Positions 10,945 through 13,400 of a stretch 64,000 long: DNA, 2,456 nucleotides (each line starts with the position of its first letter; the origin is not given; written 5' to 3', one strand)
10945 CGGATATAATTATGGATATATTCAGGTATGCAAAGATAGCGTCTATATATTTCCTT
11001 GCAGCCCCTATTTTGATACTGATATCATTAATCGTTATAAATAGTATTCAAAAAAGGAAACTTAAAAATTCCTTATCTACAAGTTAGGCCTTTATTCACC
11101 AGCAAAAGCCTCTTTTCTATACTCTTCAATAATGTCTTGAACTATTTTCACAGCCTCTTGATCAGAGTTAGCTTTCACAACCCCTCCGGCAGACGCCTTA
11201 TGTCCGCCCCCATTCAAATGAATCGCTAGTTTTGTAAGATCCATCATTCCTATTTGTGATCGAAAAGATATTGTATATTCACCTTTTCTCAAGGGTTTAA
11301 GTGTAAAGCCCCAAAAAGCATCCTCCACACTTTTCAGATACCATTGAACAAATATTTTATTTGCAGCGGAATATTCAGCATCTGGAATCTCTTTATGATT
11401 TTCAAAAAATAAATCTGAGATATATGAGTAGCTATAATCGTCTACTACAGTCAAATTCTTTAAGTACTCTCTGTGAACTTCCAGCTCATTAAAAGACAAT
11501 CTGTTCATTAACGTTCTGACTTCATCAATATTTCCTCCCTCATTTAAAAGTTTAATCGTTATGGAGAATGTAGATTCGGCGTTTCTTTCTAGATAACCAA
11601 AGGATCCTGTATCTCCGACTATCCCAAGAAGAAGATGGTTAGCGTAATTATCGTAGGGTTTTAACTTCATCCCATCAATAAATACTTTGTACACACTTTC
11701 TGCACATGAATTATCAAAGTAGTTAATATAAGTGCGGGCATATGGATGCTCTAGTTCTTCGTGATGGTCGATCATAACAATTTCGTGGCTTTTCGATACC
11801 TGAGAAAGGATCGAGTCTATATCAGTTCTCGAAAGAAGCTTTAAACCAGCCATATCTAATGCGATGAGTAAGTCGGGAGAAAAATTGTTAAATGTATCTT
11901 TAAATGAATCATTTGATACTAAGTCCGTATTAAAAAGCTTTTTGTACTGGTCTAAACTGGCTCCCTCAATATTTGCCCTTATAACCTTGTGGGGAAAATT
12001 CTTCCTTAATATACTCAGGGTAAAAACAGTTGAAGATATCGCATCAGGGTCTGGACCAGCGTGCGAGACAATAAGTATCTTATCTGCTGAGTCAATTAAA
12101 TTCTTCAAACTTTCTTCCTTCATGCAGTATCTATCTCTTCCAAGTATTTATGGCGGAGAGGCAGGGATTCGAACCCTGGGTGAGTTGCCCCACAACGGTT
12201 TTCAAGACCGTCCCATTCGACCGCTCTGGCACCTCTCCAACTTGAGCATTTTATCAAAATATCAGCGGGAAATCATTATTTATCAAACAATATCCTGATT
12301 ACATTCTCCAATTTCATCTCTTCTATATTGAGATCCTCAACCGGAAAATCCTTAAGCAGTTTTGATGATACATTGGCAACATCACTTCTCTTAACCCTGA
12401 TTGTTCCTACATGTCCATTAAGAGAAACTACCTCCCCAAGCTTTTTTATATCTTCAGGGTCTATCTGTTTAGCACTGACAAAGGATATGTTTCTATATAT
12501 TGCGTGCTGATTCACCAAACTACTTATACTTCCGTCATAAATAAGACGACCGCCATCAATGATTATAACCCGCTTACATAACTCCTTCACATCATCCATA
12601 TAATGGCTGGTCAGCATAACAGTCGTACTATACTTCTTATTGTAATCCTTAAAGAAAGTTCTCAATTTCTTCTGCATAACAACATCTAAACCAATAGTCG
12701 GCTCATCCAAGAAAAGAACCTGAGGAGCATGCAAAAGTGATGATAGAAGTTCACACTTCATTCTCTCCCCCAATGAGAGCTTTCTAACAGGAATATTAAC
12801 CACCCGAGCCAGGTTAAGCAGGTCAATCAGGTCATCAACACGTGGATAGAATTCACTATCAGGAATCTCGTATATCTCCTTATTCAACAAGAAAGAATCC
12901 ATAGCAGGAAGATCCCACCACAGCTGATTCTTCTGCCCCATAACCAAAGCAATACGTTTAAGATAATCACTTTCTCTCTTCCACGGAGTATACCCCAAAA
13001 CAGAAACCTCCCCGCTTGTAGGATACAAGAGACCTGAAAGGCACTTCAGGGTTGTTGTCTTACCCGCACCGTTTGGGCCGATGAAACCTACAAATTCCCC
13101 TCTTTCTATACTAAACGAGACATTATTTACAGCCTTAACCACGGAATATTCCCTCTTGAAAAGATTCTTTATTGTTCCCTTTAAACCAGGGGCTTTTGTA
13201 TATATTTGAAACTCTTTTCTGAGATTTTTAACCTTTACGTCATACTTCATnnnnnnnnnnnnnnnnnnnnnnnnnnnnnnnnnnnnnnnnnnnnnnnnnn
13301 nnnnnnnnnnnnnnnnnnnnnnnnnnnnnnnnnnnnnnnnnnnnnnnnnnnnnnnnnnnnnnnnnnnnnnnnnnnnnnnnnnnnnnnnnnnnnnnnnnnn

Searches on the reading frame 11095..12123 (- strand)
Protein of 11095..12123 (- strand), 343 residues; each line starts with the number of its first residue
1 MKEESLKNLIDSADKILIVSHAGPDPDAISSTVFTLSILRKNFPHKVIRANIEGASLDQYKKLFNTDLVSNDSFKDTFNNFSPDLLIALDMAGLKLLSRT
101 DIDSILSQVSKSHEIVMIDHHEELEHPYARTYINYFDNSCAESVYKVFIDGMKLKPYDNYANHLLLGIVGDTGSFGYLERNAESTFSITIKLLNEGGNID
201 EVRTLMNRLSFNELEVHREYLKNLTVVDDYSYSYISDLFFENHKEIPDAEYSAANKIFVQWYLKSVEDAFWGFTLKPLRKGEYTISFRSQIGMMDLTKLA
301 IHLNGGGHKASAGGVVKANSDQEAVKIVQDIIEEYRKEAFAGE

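Call 100: search_protein_families(library=pfam, proteins=[window:11095-12123:-], max_evalue=0.00001)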
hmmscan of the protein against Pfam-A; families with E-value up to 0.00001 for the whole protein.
window:11095-12123:- (343 aa): 1 family
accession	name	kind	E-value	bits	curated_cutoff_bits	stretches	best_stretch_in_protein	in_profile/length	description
PF01368.27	DHH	-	1.2e-12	48.6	28.1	1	15-168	1-125/125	DHH family, N-terminal domain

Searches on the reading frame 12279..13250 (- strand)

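Call 100: search_protein_families(library=pfam, proteins=[window:12279-13250:-], max_evalue=0.00001)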
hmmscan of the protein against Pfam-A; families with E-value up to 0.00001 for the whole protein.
window:12279-13250:- (324 aa): 2 families
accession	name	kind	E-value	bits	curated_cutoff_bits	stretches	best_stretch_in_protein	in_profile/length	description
PF00005.33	ABC_tran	-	1e-24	88.1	25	1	41-185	1-136/137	ABC transporter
PF13304.12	AAA_21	-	4e-15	57.1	27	1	152-216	232-298/304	AAA domain, putative AbiEii toxin, Type IV TA system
